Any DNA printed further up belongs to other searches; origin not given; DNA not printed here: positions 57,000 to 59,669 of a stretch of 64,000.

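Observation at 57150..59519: Unusual fusion: QueC-like PP-loop ATPase joined to a creatininase-family amidohydrolase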

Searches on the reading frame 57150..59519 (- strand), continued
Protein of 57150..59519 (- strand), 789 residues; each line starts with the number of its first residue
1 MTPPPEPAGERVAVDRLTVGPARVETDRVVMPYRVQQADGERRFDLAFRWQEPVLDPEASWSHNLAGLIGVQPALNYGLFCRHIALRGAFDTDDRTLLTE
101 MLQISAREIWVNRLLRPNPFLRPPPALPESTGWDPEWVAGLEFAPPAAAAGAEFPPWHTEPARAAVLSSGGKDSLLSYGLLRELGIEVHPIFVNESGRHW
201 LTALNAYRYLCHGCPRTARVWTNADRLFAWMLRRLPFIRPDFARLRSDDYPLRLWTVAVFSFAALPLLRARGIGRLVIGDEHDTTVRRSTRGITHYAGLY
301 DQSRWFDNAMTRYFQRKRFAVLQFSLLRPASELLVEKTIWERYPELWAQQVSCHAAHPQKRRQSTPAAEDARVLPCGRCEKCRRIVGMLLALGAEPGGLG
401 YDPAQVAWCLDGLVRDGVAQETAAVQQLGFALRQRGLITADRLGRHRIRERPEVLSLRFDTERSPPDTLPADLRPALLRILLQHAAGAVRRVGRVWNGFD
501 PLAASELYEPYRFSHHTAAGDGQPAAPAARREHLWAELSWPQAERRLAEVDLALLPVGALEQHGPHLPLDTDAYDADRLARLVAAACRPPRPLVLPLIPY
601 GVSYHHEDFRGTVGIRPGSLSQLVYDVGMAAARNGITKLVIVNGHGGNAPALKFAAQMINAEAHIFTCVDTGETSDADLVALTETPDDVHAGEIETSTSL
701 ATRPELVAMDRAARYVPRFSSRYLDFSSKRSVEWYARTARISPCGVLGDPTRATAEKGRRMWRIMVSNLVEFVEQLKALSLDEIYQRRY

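Call 43: search_protein_families(library=ncbifam, proteins=[L001:12427-13506:+, L086:8386-9534:+, L086:4871-5959:+, L086:3777-4874:+, L049:3731-4588:+], max_evalue=0.00001)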
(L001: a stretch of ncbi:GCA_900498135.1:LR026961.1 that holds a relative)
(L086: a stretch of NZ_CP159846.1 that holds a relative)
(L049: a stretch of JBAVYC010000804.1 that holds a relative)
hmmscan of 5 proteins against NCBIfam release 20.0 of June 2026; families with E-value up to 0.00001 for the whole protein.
L001:12427-13506:+ (359 aa): 17 families
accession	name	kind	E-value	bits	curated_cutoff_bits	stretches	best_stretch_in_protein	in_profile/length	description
NF041118.1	A_G_epim_Thtga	equivalog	1.7e-63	214.8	500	1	4-336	1-331/341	L-Ala-D/L-Glu epimerase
TIGR02534.1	mucon_cyclo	subfamily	3.4e-54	184.3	334.95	1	6-356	1-357/368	muconate/chloromuconate family cycloisomerase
NF042940.1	racemase_DgcA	equivalog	1.7e-43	149.1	400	1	15-345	7-315/323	N-acetyl-D-Glu racemase DgcA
NF043002.1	HProlDhtase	equivalog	8.6e-35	120.2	500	1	4-355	1-353/366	cis-3-hydroxy-L-proline dehydratase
TIGR01928.1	menC_lowGC_arch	equivalog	3.6e-33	115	200.65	1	14-316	3-300/325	o-succinylbenzoate synthase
NF010624.0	PRK14017.1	equivalog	1.1e-29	103.7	311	1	35-356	16-352/382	galactonate dehydratase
NF040866.1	AraD_Arch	equivalog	2e-29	102.7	650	1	91-356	93-361/372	arabinonate dehydratase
NF047820.1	TalGalacDh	equivalog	5.7e-28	97.9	500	1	35-292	39-301/371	L-talarate/galactarate dehydratase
NF011708.0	PRK15129.1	equivalog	1.1e-26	93.7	343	1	9-331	8-307/321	L-Ala-D/L-Glu epimerase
NF043051.1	ManoateDhtManD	equivalog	1e-25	90.4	550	2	178-356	196-375/403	D-mannonate dehydratase ManD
NF002782.0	PRK02901.1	equivalog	3e-25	88.9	288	1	133-345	75-289/328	o-succinylbenzoate synthase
NF011654.0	PRK15072.1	subfamily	4.3e-24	85.1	430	2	179-356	198-376/404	D-galactonate dehydratase family protein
TIGR01927.1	menC_gam_Gplu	equivalog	7.1e-22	78.1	130.55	1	14-311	3-279/307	o-succinylbenzoate synthase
NF040790.2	glucon_galact_dh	equivalog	2.4e-20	72.7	750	1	31-291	22-295/390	bifunctional D-gluconate/D-galactonate dehydratase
NF002739.0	PRK02714.1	equivalog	4.7e-14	52.6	259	1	143-311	117-287/320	o-succinylbenzoate synthase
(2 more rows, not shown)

L086:8386-9534:+ (382 aa): 17 families
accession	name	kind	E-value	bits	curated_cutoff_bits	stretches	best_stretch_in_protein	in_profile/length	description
NF041118.1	A_G_epim_Thtga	equivalog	2.4e-66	224.2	500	1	27-359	1-331/341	L-Ala-D/L-Glu epimerase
TIGR02534.1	mucon_cyclo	subfamily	3.2e-56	191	334.95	1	29-378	1-356/368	muconate/chloromuconate family cycloisomerase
NF042940.1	racemase_DgcA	equivalog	4.5e-47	160.8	400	1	39-363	8-311/323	N-acetyl-D-Glu racemase DgcA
NF043002.1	HProlDhtase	equivalog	1.2e-38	132.9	500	1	27-380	1-355/366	cis-3-hydroxy-L-proline dehydratase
NF040866.1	AraD_Arch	equivalog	8.8e-36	123.7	650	1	60-379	37-361/372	arabinonate dehydratase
TIGR01928.1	menC_lowGC_arch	equivalog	7.4e-35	120.5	200.65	1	37-338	3-299/325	o-succinylbenzoate synthase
NF011708.0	PRK15129.1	equivalog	1.1e-29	103.5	343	1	33-354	9-307/321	L-Ala-D/L-Glu epimerase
NF043051.1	ManoateDhtManD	equivalog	5.7e-29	101.1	550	2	199-380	194-376/403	D-mannonate dehydratase ManD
NF010624.0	PRK14017.1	equivalog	1.2e-28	100.3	311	1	57-343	15-309/382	galactonate dehydratase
NF047820.1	TalGalacDh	equivalog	5.9e-28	97.8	500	1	124-378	106-355/371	L-talarate/galactarate dehydratase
NF011654.0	PRK15072.1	subfamily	9.7e-28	97.1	430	2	200-379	196-376/404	D-galactonate dehydratase family protein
NF040790.2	glucon_galact_dh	equivalog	1e-22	80.5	750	1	55-317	23-298/390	bifunctional D-gluconate/D-galactonate dehydratase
NF002782.0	PRK02901.1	equivalog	2.9e-22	79.1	288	1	171-369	90-290/328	o-succinylbenzoate synthase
TIGR01927.1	menC_gam_Gplu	equivalog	4.2e-18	65.7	130.55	1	175-335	118-280/307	o-succinylbenzoate synthase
NF002739.0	PRK02714.1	equivalog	6.4e-16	58.7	259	1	165-334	116-287/320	o-succinylbenzoate synthase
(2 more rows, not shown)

L086:4871-5959:+ (362 aa): 1 family
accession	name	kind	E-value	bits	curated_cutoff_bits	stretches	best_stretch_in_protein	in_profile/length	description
NF041892.1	DgcN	equivalog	6.5e-44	150.2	480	1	71-352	47-324/326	N-acetyltransferase DgcN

L086:3777-4874:+ (365 aa): 37 families (the best 25 are shown)
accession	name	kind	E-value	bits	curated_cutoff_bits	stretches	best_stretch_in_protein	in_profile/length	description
NF004996.0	PRK06381.1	equivalog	4.3e-124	413.7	266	1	57-364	12-318/319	threonine synthase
NF006050.0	PRK08197.1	equivalog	6.3e-33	114.1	303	1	58-361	78-377/406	threonine synthase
NF004170.0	PRK05638.1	equivalog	7.6e-33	113.7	421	1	50-362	56-353/442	threonine synthase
TIGR00260.1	thrC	equivalog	5.3e-27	94.9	167.1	1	47-363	8-334/340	threonine synthase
NF005035.0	PRK06450.1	equivalog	1.2e-21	76.9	301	1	77-269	66-253/338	threonine synthase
NF006205.0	PRK08329.1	equivalog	6.6e-20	71.4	358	1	76-255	72-248/347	threonine synthase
NF006094.0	PRK08246.1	subfamily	2.9e-18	66.3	331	1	43-231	6-188/310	serine/threonine dehydratase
NF008735.0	PRK11761.1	equivalog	1e-17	64.4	413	1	53-179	5-136/296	cysteine synthase CysM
TIGR01137.1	cysta_beta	equivalog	1.3e-17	63.6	510.25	1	52-230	4-189/457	cystathionine beta-synthase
NF007989.0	PRK10717.1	equivalog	1.8e-16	60.2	387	1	55-228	9-194/334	cysteine synthase A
TIGR01136.1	cysKM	subfamily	3.5e-15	56.1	344.15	1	56-176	3-125/299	cysteine synthase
TIGR01138.1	cysM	equivalog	3.4e-14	53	394.2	1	54-172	2-125/290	cysteine synthase B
TIGR01139.1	cysK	equivalog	3e-13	49.7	350.95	1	56-177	3-126/298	cysteine synthase A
NF006058.0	PRK08206.1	equivalog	4.6e-13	48.4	276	1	109-181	115-189/402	diaminopropionate ammonia-lyase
NF005680.0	PRK07476.1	equivalog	5e-13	48.7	413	1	50-228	13-188/326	hydroxyectoine utilization dehydratase EutB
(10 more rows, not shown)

L049:3731-4588:+ (285 aa): 0 families

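Call 44: search_solved_structures(query=L001:12427-13506:+, max_evalue=1e-60, show_alignments=3)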
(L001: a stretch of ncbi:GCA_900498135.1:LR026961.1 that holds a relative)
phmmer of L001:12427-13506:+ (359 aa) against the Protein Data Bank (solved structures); distinct sequences matched with E-value up to 1e-60: 3.
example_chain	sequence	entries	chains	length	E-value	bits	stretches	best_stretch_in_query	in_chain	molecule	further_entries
3jva_A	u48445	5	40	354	1.3e-70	241.6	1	7-345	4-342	Dipeptide Epimerase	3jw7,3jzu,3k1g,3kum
1jpm_A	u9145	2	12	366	6.9e-69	235.9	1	4-354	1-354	L-Ala-D/L-Glu Epimerase | similar to chloromuconate cycloisomerase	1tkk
3rit_A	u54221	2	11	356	4.7e-64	220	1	4-354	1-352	Dipeptide epimerase | Putative chloromuconate cycloisomerase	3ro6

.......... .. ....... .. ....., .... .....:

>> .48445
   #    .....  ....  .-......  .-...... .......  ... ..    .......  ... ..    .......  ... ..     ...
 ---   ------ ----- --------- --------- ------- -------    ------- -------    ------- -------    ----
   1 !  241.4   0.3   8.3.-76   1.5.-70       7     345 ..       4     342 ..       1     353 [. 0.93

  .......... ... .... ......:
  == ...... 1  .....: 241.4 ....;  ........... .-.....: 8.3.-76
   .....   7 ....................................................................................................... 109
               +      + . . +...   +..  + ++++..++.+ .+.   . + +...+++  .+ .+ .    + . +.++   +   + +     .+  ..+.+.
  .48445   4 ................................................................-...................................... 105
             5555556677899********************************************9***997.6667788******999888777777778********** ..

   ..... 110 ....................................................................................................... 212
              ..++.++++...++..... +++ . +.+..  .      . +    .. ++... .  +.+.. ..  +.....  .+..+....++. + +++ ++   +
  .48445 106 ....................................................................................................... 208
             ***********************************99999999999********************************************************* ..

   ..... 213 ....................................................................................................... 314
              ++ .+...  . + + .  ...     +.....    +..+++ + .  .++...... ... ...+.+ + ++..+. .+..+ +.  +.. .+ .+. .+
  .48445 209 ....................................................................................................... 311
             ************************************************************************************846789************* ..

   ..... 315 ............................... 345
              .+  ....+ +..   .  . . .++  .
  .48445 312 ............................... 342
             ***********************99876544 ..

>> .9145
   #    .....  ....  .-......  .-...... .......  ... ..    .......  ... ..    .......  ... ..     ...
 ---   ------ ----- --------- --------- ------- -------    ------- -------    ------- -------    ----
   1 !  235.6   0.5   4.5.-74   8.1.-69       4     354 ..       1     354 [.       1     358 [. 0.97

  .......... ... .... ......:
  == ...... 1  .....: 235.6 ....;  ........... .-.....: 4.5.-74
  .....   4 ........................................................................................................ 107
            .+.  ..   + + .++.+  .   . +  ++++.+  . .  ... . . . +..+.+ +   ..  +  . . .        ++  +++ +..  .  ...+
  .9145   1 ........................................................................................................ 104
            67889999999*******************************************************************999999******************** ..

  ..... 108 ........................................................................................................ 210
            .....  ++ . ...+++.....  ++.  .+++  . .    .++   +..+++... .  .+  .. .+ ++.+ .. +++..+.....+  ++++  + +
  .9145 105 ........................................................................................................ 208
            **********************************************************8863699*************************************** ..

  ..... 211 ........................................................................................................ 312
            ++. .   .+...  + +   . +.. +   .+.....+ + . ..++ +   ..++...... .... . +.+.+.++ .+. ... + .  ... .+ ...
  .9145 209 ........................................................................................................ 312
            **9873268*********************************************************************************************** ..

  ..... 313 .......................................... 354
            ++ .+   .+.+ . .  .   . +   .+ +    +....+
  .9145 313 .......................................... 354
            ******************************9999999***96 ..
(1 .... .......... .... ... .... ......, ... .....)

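Call 57: search_protein_families(library=pfam, proteins=[L022:9407-10270:+, L069:2946-3332:+, L071:1065-3458:-, L071:9681-10643:+, L052:558-1139:-, L088:36-2579:+, L031:199-1821:+, L015:1759-3498:+, L017:2267-3328:+, L052:10547-11440:-], max_evalue=0.001)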
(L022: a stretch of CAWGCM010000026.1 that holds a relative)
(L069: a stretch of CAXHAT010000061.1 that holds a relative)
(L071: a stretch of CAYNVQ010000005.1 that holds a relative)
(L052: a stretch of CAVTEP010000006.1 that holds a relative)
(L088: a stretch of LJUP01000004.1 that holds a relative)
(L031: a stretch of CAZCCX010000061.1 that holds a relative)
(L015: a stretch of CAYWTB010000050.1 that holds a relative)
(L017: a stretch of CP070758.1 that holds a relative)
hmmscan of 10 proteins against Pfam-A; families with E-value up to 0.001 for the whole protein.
L022:9407-10270:+ (287 aa): 2 families
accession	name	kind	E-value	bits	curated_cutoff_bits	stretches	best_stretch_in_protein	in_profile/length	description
PF02588.21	YitT_membrane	-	5.9e-54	183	24.3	1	16-219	2-205/205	Uncharacterised 5xTM membrane BCR, YitT family COG1284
PF10035.14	DUF2179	-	1.6e-21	76.3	22.8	1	224-278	1-55/55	Uncharacterized protein conserved in bacteria (DUF2179)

L069:2946-3332:+ (128 aa): 0 families

L071:1065-3458:- (797 aa): 18 families
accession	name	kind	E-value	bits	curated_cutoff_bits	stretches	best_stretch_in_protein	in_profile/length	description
PF00069.31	Pkinase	-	3.1e-55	187.9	31.7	1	9-255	1-253/263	Protein kinase domain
PF07714.23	PK_Tyr_Ser-Thr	-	8.4e-45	153.5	23.1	1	10-255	2-250/258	Protein tyrosine and serine/threonine kinase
PF07719.23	TPR_2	-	3e-17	61.7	27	0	552-582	1-31/34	Tetratricopeptide repeat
PF13432.12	TPR_16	-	6.1e-14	52.6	32.7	1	535-586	14-65/65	Tetratricopeptide repeat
PF14559.12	TPR_19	-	6.6e-14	52.4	25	0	633-690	4-61/68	Tetratricopeptide repeat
PF00515.34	TPR_1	-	8e-14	51.2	27.8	0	596-619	11-34/34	Tetratricopeptide repeat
PF13428.12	TPR_14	-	1.1e-11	44.6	23.5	0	658-695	5-42/44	Tetratricopeptide repeat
PF13414.12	TPR_11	-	1.8e-09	37.6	26.8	0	501-520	18-37/42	TPR repeat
PF13181.12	TPR_8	-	5.1e-09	36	25.7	0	534-549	17-32/34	Tetratricopeptide repeat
PF01636.29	APH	-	3.6e-08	33.9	23.2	0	108-154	150-198/239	Phosphotransferase enzyme family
PF13424.12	TPR_12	-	1.6e-07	31.8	30.1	0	535-581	20-74/77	Tetratricopeptide repeat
PF03109.22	ABC1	-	5.7e-07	29.3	22.9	1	76-168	137-229/244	ABC1 atypical kinase-like domain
PF14531.12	Kinase-like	-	4.4e-06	26.6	25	1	109-213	148-257/289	Kinase-like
PF17667.7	Pkinase_fungal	-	1.1e-05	24.9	24.1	1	123-190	304-376/387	Fungal protein kinase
PF12895.13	ANAPC3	-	2.6e-05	24.9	27.2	0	600-679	3-81/82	Anaphase-promoting complex, cyclosome, subunit 3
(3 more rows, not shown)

L071:9681-10643:+ (320 aa): 1 family
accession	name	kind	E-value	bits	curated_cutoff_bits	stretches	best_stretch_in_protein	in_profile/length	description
PF01784.24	DUF34_NIF3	-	5e-07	30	23.4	1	158-306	84-246/256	Duf34/NIF3 (NGG1p interacting factor 3)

L052:558-1139:- (193 aa): 2 families
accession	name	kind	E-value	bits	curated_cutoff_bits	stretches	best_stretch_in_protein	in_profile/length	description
PF18955.5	DUF5698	-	1.8e-18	67.1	27.5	1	28-86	1-58/58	Domain of unknown function (DUF5698)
PF10035.14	DUF2179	-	5.5e-06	26.5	22.8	1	119-168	1-52/55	Uncharacterized protein conserved in bacteria (DUF2179)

L088:36-2579:+ (847 aa): 1 family
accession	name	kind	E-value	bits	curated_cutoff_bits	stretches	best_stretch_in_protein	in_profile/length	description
PF00343.26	Phosphorylase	-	0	1118.5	27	1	119-829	3-713/713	Carbohydrate phosphorylase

L031:199-1821:+ (540 aa): 1 family
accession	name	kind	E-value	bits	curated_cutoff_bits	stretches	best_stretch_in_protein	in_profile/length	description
PF00118.29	Cpn60_TCP1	-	3e-80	270.7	34.3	1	23-523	1-489/490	TCP-1/cpn60 chaperonin family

L015:1759-3498:+ (579 aa): 2 families
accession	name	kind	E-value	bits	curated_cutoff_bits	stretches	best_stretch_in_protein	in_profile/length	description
PF00850.24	Hist_deacetyl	-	1.1e-73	248.6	27.9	1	267-571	2-296/298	Histone deacetylase domain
PF00583.31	Acetyltransf_1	-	0.00069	20.3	20.7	0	54-126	33-104/116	Acetyltransferase (GNAT) family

L017:2267-3328:+ (353 aa): 2 families
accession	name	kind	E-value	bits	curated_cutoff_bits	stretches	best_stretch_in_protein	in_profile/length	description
PF02272.25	DHHA1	-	4.7e-07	30.6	25.9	1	244-311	15-83/102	DHHA1 domain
PF01368.27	DHH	-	7.7e-07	29.9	28.1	1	35-173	7-125/125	DHH family, N-terminal domain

L052:10547-11440:- (297 aa): 1 family
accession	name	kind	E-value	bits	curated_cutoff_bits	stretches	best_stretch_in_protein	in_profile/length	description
PF00491.26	Arginase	-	4.8e-65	220.2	22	1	26-285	2-277/280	Arginase family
